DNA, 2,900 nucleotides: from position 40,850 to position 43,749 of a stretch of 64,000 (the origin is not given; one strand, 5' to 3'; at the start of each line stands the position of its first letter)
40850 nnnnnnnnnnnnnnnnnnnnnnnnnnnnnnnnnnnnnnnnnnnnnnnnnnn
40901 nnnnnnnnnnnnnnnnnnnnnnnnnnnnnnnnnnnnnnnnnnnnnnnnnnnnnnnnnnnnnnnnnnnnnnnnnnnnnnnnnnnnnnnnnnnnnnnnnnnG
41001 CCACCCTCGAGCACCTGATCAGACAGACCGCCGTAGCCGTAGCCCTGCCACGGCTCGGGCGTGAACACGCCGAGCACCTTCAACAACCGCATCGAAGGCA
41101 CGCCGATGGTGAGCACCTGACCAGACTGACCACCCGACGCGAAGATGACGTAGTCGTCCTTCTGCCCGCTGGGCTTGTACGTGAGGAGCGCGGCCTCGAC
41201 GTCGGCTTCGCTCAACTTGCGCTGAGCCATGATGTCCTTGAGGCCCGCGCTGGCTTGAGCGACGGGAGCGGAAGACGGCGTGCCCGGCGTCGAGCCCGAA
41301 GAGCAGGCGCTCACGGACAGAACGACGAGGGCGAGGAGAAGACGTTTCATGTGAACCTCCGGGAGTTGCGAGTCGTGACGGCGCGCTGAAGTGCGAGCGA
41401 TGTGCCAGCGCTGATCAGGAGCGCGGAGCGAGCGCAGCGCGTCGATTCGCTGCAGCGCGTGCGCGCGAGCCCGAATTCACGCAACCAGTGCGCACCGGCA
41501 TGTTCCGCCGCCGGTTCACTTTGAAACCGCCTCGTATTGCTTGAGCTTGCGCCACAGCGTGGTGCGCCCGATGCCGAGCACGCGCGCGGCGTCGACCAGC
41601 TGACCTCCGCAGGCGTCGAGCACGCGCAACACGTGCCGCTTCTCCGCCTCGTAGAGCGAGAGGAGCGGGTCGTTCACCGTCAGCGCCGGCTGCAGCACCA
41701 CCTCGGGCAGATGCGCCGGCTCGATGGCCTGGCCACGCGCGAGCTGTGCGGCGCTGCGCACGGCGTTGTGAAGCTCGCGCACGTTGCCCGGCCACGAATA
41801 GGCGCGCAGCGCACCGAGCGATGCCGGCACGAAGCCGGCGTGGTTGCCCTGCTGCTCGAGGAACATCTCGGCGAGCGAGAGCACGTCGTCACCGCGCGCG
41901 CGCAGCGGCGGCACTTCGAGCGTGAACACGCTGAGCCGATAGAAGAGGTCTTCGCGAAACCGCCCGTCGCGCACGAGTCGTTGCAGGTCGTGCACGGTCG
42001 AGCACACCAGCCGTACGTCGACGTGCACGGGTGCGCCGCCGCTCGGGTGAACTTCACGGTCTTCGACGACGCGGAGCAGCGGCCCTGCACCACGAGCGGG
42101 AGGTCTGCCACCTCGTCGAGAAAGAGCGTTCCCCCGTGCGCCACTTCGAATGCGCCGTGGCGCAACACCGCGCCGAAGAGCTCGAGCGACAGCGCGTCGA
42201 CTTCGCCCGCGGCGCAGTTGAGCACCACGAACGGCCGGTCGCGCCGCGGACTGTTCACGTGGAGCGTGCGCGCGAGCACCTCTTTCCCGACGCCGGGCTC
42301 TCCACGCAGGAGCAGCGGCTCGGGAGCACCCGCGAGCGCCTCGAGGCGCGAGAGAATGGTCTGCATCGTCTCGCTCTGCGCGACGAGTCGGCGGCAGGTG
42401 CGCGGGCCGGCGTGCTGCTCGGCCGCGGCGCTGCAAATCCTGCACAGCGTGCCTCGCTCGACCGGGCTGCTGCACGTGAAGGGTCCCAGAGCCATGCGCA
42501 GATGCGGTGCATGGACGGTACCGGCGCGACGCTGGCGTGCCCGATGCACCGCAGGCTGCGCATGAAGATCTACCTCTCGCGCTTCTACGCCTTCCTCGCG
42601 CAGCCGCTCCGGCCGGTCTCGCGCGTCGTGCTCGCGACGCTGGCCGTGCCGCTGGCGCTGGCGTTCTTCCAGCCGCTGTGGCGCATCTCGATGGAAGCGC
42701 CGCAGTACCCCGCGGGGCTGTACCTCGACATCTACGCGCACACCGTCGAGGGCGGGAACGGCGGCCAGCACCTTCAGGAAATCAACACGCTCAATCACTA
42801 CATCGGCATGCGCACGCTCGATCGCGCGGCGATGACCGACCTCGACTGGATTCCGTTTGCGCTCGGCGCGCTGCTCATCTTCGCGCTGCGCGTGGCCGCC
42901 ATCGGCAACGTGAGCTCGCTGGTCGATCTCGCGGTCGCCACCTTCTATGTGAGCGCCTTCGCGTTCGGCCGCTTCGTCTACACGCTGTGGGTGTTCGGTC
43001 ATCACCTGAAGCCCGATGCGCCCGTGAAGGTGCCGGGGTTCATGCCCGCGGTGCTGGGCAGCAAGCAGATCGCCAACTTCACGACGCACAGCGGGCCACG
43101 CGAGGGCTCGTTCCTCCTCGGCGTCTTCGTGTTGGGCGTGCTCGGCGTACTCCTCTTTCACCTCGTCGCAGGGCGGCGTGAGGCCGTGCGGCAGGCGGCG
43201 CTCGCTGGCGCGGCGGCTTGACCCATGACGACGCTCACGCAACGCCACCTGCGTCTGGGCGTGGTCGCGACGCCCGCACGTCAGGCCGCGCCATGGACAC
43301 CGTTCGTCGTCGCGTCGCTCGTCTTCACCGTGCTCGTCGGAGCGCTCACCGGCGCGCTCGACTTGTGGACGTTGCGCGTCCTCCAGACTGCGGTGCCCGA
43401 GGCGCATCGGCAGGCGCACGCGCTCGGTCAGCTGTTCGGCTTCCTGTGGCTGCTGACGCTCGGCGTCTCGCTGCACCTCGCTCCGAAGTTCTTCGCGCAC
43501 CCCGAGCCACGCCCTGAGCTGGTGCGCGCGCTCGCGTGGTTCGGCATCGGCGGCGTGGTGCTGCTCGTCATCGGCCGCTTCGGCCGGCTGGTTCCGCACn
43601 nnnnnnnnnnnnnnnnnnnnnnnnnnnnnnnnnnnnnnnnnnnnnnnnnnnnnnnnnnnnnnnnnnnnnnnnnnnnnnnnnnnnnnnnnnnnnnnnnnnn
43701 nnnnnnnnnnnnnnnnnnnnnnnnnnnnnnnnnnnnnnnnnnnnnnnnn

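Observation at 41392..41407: Near-consensus sigma-54 promoter directly upstream of nosZ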

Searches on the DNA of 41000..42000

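Call 48: search_rna_families(source=window, start=41000, end=42000, threshold=evalue, max_evalue=1)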
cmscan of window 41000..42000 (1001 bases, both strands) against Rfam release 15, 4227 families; matches with E-value up to 1: 0.
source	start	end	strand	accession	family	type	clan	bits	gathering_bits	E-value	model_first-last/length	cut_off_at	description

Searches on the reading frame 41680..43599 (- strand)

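Call 4: search_protein_families(library=pfam, proteins=[window:41680-43599:-])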
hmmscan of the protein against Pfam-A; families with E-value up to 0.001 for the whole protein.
window:41680-43599:- (639 aa): 4 families
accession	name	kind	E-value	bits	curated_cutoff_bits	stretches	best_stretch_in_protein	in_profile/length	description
PF00158.32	Sigma54_activat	-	5.2e-23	82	20.2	1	406-506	2-111/168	Sigma-54 interaction domain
PF14532.12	Sigma54_activ_2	-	9e-12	45.8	25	1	406-501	1-82/138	Sigma-54 interaction domain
PF13191.12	AAA_16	-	9.9e-05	23.3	32.6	1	404-498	1-103/167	AAA ATPase domain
PF01078.27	Mg_chelatase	-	0.00062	19.7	20.3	0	476-521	94-141/207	Magnesium chelatase, subunit ChlI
